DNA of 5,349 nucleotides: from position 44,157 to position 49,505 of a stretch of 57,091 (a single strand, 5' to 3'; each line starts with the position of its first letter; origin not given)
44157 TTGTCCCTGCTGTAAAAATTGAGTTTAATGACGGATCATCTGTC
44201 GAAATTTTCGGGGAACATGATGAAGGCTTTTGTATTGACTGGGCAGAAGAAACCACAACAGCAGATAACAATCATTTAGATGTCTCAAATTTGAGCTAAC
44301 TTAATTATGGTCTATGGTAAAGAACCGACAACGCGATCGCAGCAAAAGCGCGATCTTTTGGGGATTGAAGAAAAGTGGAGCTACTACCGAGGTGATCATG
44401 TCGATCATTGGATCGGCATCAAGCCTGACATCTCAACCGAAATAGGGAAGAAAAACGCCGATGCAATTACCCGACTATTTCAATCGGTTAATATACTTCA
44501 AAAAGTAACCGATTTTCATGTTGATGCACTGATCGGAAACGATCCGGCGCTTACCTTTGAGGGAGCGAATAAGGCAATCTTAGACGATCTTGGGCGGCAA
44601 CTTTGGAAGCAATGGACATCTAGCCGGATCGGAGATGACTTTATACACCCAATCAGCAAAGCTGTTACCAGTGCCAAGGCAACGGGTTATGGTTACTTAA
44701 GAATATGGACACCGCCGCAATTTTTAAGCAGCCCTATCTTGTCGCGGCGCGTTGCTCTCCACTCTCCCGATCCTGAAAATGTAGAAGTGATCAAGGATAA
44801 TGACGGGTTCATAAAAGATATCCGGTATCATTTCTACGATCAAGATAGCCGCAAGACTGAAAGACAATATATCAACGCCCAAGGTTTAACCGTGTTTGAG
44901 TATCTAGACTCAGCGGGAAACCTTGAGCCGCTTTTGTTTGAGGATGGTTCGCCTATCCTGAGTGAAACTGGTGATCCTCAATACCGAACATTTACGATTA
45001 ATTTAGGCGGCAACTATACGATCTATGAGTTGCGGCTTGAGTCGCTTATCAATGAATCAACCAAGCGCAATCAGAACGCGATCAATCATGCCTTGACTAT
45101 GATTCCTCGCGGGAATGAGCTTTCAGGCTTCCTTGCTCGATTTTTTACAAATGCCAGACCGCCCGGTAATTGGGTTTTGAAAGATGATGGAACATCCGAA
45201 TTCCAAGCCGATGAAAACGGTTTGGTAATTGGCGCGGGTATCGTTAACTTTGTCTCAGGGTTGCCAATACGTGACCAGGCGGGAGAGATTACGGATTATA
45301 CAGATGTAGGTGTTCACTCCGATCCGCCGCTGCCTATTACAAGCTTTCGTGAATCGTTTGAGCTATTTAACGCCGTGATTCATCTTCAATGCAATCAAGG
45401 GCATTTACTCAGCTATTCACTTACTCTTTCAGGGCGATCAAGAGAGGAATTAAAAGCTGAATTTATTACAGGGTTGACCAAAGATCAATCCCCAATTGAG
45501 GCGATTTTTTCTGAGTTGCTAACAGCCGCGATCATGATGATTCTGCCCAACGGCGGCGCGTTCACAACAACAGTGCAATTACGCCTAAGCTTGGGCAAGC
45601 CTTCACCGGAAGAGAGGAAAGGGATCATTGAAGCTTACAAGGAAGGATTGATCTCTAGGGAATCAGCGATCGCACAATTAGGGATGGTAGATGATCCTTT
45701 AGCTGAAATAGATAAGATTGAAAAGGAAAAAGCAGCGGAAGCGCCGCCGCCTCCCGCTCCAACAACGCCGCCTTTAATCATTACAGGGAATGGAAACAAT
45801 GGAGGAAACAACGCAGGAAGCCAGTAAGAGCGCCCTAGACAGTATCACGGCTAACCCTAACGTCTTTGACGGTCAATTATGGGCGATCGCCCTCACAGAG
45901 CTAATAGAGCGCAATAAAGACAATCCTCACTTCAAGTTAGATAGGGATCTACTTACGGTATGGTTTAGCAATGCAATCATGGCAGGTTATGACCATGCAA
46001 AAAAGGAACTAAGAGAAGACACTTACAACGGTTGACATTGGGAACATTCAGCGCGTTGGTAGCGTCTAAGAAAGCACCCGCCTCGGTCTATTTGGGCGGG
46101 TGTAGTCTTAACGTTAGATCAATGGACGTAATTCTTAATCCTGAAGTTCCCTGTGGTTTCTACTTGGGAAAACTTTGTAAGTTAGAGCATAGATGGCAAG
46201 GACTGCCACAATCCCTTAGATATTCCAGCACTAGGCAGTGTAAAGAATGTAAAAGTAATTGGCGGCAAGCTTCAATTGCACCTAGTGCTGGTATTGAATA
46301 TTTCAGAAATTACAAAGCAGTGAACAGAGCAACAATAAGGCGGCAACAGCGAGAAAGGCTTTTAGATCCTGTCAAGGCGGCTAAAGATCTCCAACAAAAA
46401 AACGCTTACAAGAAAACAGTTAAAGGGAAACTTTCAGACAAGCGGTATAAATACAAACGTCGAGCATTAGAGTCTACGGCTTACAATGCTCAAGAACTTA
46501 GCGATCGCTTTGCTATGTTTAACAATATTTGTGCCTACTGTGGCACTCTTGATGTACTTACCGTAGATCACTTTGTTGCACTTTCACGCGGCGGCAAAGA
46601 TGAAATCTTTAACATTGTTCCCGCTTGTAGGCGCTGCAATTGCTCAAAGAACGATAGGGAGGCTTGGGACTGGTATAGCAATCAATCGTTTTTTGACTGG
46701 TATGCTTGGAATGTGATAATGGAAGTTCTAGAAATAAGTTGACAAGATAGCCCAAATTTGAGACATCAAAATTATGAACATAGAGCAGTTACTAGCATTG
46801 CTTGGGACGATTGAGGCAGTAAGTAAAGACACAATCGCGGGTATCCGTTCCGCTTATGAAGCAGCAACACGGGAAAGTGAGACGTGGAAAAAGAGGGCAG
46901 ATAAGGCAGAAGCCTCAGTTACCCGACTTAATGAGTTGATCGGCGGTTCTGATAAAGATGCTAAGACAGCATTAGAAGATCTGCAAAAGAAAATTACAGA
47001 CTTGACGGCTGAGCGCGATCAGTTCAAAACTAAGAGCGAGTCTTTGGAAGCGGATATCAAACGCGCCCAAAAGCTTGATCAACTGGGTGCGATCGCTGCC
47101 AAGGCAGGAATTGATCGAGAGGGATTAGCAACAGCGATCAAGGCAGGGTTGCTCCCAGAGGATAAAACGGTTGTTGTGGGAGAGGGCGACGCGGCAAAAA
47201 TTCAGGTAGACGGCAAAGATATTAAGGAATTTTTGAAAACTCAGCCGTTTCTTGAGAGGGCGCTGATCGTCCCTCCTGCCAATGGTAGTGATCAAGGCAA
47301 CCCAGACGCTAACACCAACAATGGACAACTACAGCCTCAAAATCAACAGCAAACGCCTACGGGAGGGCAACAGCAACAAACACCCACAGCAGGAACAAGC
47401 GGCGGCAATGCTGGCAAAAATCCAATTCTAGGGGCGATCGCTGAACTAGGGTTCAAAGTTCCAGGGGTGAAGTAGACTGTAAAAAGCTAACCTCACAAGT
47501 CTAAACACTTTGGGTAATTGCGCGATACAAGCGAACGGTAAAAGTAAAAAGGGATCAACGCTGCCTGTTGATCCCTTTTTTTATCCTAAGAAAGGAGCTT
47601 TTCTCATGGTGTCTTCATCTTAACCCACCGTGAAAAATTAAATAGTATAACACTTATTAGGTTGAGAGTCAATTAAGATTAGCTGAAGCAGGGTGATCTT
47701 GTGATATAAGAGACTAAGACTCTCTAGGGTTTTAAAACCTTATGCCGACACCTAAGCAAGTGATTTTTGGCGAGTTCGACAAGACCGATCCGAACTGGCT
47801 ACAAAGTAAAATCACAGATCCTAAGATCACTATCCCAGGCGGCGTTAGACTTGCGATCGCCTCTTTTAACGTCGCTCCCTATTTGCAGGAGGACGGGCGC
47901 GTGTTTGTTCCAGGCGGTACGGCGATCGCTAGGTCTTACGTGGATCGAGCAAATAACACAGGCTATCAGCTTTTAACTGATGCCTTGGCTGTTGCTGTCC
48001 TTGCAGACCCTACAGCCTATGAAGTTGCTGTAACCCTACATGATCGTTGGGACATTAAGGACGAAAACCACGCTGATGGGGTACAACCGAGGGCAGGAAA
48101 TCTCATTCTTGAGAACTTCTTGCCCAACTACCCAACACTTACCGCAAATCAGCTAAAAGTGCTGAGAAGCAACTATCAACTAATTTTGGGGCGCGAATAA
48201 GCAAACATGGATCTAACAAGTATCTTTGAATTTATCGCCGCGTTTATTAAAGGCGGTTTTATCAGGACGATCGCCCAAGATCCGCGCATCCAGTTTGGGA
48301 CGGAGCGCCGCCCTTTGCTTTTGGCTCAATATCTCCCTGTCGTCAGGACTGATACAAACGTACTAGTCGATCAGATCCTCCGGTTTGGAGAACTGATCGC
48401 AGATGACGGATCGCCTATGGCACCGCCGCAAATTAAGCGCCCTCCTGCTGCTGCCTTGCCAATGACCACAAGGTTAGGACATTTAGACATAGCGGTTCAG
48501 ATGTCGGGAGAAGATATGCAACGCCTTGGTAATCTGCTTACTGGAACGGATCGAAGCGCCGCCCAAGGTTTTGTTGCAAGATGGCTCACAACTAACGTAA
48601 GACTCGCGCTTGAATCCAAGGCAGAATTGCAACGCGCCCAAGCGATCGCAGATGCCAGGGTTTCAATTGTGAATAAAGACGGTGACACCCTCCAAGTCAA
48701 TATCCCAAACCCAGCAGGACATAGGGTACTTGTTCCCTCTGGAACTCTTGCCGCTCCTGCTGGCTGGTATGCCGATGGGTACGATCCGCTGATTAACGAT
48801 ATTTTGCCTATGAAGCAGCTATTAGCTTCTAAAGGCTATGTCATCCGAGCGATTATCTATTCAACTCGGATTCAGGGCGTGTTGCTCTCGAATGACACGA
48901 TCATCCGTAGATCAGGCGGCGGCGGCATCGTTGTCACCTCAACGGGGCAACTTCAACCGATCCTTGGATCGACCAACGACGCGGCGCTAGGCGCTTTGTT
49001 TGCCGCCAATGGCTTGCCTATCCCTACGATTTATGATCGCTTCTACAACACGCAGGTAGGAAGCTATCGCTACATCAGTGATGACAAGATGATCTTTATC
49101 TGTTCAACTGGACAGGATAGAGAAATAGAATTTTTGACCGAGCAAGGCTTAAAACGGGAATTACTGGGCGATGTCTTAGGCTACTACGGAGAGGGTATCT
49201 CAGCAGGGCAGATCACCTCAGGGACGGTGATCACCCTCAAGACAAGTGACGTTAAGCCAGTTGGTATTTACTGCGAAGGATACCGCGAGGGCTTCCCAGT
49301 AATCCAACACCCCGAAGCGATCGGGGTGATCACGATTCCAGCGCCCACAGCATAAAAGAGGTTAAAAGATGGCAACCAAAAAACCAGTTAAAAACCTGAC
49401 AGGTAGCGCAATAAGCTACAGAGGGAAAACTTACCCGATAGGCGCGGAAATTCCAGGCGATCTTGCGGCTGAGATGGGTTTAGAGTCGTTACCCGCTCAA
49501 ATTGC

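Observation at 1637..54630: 32 copies of a 26-bp quasi-palindrome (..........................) mark nearly every gene-block boundary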

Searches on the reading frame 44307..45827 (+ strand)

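Call 23: search_protein_families(library=phrogs, proteins=[window:44307-45827:+], max_evalue=0.01)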
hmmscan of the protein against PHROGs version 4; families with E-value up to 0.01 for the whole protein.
window:44307-45827:+ (506 aa): 1 family
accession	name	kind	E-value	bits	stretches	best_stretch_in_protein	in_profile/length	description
phrog_64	-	head and packaging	1.2e-08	34.9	1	438-479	455-499/547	portal protein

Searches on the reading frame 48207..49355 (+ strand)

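Call 23: search_protein_families(library=phrogs, proteins=[window:48207-49355:+], max_evalue=0.01)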
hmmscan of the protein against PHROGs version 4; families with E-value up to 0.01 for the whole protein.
window:48207-49355:+ (382 aa): 1 family
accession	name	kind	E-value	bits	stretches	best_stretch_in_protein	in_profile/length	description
phrog_29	-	head and packaging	4.4e-12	46.9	1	34-377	45-358/439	major head protein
